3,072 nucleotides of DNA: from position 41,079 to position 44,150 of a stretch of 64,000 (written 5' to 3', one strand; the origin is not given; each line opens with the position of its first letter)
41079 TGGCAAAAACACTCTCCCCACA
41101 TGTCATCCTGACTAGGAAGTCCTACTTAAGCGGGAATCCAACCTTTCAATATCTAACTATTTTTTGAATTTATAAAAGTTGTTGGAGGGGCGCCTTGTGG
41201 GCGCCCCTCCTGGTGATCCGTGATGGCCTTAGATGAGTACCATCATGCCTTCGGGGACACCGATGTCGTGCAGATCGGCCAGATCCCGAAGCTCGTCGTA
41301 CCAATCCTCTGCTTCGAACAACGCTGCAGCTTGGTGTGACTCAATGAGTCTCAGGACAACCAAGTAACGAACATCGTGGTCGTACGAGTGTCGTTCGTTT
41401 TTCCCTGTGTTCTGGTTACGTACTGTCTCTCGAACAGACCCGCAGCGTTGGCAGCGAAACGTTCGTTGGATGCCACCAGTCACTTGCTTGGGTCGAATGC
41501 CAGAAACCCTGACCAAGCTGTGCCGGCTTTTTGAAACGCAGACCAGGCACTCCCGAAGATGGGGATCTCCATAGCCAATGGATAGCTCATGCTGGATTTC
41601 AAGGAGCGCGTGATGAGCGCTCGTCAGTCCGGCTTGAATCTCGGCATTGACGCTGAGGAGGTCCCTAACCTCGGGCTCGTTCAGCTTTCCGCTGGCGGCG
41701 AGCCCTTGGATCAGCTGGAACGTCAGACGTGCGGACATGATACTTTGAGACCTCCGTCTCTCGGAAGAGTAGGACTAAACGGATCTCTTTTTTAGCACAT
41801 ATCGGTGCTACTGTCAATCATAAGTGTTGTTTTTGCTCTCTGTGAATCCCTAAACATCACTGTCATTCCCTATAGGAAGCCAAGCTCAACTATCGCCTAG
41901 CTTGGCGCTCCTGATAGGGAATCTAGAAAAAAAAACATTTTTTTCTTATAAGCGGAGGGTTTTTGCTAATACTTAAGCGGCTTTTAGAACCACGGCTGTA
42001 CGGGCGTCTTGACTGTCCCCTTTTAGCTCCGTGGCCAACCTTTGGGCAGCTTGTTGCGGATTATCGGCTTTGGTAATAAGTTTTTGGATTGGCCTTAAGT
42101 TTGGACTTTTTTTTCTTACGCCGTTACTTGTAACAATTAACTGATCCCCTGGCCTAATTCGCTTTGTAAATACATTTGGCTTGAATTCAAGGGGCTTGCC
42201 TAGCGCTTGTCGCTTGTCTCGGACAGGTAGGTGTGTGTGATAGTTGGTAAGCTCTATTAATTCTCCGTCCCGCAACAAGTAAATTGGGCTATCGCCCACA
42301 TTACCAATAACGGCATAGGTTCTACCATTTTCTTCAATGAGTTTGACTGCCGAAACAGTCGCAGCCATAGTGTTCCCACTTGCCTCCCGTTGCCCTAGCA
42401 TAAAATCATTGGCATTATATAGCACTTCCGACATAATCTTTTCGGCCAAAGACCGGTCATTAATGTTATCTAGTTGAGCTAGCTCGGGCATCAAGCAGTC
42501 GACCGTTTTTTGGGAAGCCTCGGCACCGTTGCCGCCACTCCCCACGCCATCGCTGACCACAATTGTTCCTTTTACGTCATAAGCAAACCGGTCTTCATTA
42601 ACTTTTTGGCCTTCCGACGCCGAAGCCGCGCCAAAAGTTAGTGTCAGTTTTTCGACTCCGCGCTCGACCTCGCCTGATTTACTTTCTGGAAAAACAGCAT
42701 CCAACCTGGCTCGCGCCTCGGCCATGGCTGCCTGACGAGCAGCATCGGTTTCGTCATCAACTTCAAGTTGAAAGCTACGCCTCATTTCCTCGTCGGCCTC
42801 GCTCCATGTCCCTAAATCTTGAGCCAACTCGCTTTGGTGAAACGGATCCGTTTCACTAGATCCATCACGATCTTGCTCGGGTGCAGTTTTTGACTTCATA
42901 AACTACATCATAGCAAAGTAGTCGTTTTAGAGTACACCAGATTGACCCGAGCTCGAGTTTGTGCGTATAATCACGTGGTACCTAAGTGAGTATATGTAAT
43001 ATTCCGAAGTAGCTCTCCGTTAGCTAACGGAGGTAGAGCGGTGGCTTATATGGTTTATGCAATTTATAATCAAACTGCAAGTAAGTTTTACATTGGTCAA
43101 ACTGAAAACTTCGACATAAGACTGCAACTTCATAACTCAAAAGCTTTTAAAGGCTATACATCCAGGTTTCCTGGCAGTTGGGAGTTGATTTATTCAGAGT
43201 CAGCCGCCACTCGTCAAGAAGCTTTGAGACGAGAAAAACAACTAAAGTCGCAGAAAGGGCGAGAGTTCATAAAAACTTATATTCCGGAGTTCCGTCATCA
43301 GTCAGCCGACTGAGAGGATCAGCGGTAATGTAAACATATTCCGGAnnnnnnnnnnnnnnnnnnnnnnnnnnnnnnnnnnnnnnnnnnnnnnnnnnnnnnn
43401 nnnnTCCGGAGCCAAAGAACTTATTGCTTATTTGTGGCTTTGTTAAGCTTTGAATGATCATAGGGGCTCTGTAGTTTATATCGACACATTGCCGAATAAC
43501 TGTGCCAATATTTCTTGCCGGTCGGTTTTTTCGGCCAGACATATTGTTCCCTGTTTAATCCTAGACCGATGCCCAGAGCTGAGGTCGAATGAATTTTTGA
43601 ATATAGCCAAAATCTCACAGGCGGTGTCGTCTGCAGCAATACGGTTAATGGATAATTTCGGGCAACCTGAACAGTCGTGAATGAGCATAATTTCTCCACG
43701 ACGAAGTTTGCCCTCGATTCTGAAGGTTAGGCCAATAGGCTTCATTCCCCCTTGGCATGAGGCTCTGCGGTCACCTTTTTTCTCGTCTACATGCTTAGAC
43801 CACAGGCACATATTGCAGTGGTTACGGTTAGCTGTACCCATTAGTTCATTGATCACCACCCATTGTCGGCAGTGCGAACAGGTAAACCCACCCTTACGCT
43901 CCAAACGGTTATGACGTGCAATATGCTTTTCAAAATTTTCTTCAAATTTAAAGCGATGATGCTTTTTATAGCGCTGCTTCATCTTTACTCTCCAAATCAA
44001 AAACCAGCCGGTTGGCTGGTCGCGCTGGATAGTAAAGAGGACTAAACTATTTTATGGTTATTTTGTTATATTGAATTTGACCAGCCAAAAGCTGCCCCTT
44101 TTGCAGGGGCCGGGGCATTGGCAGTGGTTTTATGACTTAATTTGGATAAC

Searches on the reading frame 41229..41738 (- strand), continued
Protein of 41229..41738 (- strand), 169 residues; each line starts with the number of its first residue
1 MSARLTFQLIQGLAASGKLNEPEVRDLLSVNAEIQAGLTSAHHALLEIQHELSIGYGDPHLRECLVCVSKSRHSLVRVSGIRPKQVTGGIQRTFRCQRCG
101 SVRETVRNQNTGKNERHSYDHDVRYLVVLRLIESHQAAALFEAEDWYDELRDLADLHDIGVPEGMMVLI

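Call 50: fold_search(model_id=the predicted structure, library=viral)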
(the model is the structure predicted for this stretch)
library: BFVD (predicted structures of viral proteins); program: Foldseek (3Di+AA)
matches with E <= 10: 1282; with E <= 0.001: 0
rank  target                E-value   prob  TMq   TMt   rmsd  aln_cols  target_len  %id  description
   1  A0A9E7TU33            1.2e-03  1.00  0.32  0.57   2.4        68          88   18  Uncharacterized protein [Gordonia phage NovaSharks]
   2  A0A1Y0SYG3            1.5e-02  0.77  0.23  0.27  21.0       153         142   12  Uncharacterized protein [Pseudomonas phage Phabio]
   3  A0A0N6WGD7            1.6e-02  0.51  0.17  0.18  14.3       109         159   12  Putative tail component K-like protein [Salmonella phage 35]
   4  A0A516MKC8            2.5e-02  0.60  0.25  0.28  12.3       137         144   12  (no name in the UniProt tables at hand)
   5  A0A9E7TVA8            3.4e-02  1.00  0.31  0.62   2.3        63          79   19  (no name in the UniProt tables at hand)
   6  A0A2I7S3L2            3.7e-02  0.21  0.18  0.20  12.3       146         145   12  (no name in the UniProt tables at hand)
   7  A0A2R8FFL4            4.4e-02  0.14  0.15  0.11  23.1       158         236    9  F-box domain-containing protein [Cedratvirus Zaza IHUMI]
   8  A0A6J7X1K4            4.9e-02  0.92  0.21  0.45  18.5        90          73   16  Uncharacterized protein [uncultured Caudovirales phage]
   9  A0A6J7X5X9            5.9e-02  0.66  0.19  0.28  13.3        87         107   14  Uncharacterized protein [uncultured Caudovirales phage]
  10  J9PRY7                5.9e-02  0.25  0.20  0.23  20.1       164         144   13  Uncharacterized protein [Bacillus phage BCU4]
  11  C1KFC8                5.9e-02  0.16  0.16  0.17  18.1       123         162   10  Uncharacterized protein [Lactobacillus phage Lb338-1]
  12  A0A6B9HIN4            6.3e-02  0.41  0.20  0.23  15.7       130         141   15  (no name in the UniProt tables at hand)
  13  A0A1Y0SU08            7.1e-02  0.20  0.19  0.24  15.8       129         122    8  Uncharacterized protein [Pseudomonas phage Phabio]
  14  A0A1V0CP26            7.5e-02  0.51  0.19  0.24  14.6        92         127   13  (no name in the UniProt tables at hand)
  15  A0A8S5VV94            7.5e-02  0.44  0.23  0.27  24.1       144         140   11  (no name in the UniProt tables at hand)
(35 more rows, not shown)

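Call 69: search_dna_similar(query=window:41229-41738:-, collection=phages, mode=protein, max_evalue=1)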
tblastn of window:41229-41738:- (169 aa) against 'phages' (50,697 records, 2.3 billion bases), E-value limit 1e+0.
Records with a match: 5; places in all: 5; records where one place covers at least 80% of the query: 0.
Best place of each record, by identity: <60% 5.
By first word of the organism name: Erwinia 4; Mycobacterium 1.
By host as written in the record: Erwinia amylovora ATCC 29780 2; Erwinia amylovora 2; Mycobacterium smegmatis mc#155 1.
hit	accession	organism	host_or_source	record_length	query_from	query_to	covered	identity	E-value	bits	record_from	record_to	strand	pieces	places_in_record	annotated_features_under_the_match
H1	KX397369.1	Erwinia phage vB_EamM_Kwan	Erwinia amylovora ATCC 29780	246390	11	89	47%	30.6%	3e-1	37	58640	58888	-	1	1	hypothetical protein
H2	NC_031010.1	Erwinia phage vB_EamM_Kwan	Erwinia amylovora ATCC 29780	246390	11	89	47%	30.6%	3e-1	37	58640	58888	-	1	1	hypothetical protein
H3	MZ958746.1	Mycobacterium phage Enceladus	Mycobacterium smegmatis mc#155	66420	5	111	63%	21.5%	1e+0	35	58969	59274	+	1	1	91: DnaQ-like DNA polymerase III subunit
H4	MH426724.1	Erwinia phage Wellington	Erwinia amylovora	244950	11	74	38%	29.4%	6e-1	36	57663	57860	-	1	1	hypothetical protein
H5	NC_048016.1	Erwinia phage Wellington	Erwinia amylovora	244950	11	74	38%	29.4%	6e-1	36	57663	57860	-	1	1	hypothetical protein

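Call 70: search_dna_similar(query=window:41229-41738:-, collection=plasmids, mode=protein, max_evalue=1)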
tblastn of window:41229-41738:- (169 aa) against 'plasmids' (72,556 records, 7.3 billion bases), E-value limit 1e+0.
No match.

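Call 71: list_cluster_members(proteins=[P0001, P0003, P0005, P0006, P0009, P0013])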
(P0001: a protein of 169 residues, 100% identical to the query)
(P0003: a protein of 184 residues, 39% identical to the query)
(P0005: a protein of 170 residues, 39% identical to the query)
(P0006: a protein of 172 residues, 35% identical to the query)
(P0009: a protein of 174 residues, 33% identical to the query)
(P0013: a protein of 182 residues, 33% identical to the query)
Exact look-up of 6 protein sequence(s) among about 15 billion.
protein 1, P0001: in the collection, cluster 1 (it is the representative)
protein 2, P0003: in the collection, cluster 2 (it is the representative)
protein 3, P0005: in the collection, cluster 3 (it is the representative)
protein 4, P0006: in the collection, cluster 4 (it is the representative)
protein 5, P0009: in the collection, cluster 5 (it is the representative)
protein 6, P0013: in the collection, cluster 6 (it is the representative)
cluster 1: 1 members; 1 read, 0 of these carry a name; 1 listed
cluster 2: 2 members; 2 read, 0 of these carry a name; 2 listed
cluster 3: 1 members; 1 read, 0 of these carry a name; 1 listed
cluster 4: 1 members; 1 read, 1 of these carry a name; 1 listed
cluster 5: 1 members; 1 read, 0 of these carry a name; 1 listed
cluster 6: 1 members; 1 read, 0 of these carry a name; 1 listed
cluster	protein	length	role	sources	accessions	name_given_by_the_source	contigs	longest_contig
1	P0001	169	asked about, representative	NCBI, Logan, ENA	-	-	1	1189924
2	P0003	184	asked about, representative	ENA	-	-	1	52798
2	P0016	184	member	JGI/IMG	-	-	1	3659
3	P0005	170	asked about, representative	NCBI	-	-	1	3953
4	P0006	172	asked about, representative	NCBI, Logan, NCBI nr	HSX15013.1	MAG TPA: hypothetical protein VLE72_03885 [Candidatus Saccharimonadales bacterium] | hypothetical protein [Candidatus Saccharimonadales bacterium]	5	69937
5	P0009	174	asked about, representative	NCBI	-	-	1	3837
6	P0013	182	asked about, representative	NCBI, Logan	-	-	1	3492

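Call 74: list_cluster_members(proteins=[L024:55-1569:+, L024:1699-1968:+, L024:2997-3449:+, L029:1158-1688:-, L029:648-1058:-, L025:1546-2445:+, L027:10914-12698:+, L027:8891-9484:+, L028:3139-4047:+])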
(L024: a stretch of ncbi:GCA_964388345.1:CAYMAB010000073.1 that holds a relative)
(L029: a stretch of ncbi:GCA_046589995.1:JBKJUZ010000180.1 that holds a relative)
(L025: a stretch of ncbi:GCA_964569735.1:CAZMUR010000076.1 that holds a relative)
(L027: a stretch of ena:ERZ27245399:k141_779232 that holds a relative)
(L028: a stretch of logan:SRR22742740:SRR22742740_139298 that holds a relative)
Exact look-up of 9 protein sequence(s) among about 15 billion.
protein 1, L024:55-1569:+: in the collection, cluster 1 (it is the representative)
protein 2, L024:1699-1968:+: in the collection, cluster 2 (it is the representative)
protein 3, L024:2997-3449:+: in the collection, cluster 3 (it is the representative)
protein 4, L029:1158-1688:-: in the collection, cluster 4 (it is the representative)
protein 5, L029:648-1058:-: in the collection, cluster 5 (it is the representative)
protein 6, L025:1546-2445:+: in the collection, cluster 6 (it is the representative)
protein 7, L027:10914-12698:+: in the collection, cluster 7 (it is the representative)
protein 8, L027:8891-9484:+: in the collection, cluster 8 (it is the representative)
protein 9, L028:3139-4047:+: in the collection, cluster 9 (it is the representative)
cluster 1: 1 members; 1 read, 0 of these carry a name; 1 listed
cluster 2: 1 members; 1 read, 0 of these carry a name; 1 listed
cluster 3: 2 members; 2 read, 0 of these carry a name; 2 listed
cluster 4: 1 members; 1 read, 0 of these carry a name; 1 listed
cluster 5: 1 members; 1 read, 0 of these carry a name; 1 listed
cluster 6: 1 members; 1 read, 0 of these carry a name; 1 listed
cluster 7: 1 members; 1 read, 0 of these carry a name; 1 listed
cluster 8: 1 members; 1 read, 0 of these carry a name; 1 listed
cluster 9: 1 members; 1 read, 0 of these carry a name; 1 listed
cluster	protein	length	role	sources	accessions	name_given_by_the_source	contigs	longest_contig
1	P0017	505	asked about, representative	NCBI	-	-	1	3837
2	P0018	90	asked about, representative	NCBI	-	-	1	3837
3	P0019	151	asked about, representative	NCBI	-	-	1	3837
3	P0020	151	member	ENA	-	-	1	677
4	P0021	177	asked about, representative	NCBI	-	-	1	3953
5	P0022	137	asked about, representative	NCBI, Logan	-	-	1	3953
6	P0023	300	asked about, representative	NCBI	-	-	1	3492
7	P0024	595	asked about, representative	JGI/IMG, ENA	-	-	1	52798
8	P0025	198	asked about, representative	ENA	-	-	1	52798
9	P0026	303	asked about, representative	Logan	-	-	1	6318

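Call 75: find_homologous_proteins(query=P0017, max_evalue=1e-50)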
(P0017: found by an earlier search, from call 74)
Query P0017 (505 aa): 8000 proteins with E <= 1e-50 among 8000 candidates; the best 120 are listed.
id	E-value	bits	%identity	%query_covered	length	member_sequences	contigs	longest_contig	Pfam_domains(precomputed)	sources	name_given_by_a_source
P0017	0.0e+0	1042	100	100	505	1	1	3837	PF00013.36,PF12072.14,PF01966.29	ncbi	-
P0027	6.1e-283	957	90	100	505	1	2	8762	PF00013.36,PF12072.14,PF01966.29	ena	-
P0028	2.7e-261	885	83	100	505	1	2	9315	PF00013.36,PF12072.14,PF01966.29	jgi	jgi:ribonuclease Y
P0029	3.4e-258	875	82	100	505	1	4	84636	PF00013.36,PF12072.14,PF01966.29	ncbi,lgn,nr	ncbi:MAG TPA: ribonuclease Y [Candidatus Saccharimonadales bacterium]|nr:ribonuclease Y [Candidatus 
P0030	7.5e-258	874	81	100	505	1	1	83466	PF00013.36,PF12072.14,PF01966.29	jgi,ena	-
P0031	1.7e-257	873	81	100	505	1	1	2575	PF00013.36,PF12072.14,PF01966.29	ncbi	-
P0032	8.7e-257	870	82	100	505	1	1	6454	PF00013.36,PF12072.14,PF01966.29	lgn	-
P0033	1.4e-255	866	80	100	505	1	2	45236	PF00013.36,PF12072.14,PF01966.29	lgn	-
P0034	1.4e-255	866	83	95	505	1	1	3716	PF00013.36,PF12072.14,PF01966.29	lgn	-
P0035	2.5e-255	866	82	100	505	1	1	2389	PF08668.19,PF00013.36,PF12072.14,PF01966.29,PF22891.3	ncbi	-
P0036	3.9e-255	865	80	100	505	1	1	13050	PF00013.36,PF12072.14,PF01966.29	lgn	-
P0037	7.4e-254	861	79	100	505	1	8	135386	PF00013.36,PF12072.14,PF01966.29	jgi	jgi:ribonuclease Y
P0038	3.7e-253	858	79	100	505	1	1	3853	PF00013.36,PF12072.14,PF01966.29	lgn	-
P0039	8.5e-248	841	78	100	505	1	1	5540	PF00013.36,PF12072.14,PF01966.29,PF22891.3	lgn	-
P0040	2.1e-247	839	79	100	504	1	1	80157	PF00013.36,PF12072.14,PF01966.29,PF22891.3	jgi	jgi:ribonucrease Y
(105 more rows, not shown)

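Call 82: search_protein_families(library=pfam, alignment_id=A1, max_evalue=1)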
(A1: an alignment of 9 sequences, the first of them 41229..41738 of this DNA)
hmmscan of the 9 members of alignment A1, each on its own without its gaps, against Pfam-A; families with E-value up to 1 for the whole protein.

A. member 1, window:41229-41738:- (169 aa): 1 family
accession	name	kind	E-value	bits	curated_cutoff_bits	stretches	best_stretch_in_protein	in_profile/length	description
PF19134.6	DUF5817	-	0.025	15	31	1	86-119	14-47/57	Domain of unknown function (DUF5817)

B. families by the number of members that match (of 9 scanned): 6 families
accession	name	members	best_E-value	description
PF13824.12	zf-Mss51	1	0.007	Zinc-finger of mitochondrial splicing suppressor 51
PF19134.6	DUF5817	1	0.025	Domain of unknown function (DUF5817)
PF06827.20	zf-FPG_IleRS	1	0.067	Zinc finger found in FPG and IleRS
PF22120.2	T6SS_Tse3_N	1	0.11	T6SS, Peptidoglycan muramidase Tse3, N-terminal domain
PF23405.1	WD40_APC4_C-half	1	0.15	APC4, WD40 domain C-terminal half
PF25750.1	CMV_UL148C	1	0.2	Human cytomegalovirus UL148C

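Call 84: find_related_loci(query=window:41229-41738:-, collection=viral_contigs, flank=5000)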
Query window:41229-41738:- (169 aa) in viral_contigs; peptide patterns used: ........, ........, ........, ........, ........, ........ (x = any residue, [..] = any of these).
1 stretches matched a pattern, but none encodes a relative of the query by tblastn (E <= 1e-3).

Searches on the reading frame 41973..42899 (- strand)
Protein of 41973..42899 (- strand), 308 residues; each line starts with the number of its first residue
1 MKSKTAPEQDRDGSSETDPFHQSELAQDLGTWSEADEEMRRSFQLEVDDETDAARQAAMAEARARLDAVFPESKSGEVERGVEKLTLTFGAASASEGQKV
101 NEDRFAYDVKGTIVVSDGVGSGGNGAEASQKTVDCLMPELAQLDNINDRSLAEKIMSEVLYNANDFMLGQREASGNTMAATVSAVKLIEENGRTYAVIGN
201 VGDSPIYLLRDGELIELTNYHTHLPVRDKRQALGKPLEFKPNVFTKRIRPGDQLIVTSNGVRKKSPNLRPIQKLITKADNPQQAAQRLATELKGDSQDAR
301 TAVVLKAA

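Call 42: search_protein_families(library=pfam, proteins=[window:41973-42899:-], max_evalue=0.01)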
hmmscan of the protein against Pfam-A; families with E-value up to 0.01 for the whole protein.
window:41973-42899:- (308 aa): 4 families
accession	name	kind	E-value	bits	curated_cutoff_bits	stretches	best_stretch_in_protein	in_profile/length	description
PF13672.11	PP2C_2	-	7.4e-12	45.7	24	1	93-291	4-207/209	Protein phosphatase 2C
PF07228.17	SpoIIE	-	1e-06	29.3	25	1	113-294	7-174/192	Stage II sporulation protein E (SpoIIE)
PF14651.12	Lipocalin_7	-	0.0016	18.8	25.4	1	129-186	11-68/128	Lipocalin / cytosolic fatty-acid binding protein family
PF00481.26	PP2C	-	0.0041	17.3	20.3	1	139-222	59-141/255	Protein phosphatase 2C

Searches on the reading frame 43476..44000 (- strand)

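Call 42: search_protein_families(library=pfam, proteins=[window:43476-44000:-], max_evalue=0.01)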
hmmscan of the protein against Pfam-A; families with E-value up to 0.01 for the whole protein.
window:43476-44000:- (174 aa): 1 family
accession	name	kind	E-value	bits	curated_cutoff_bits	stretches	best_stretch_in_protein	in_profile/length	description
PF12647.12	RNHCP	-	2.1e-25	89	24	1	38-130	3-89/90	RNHCP domain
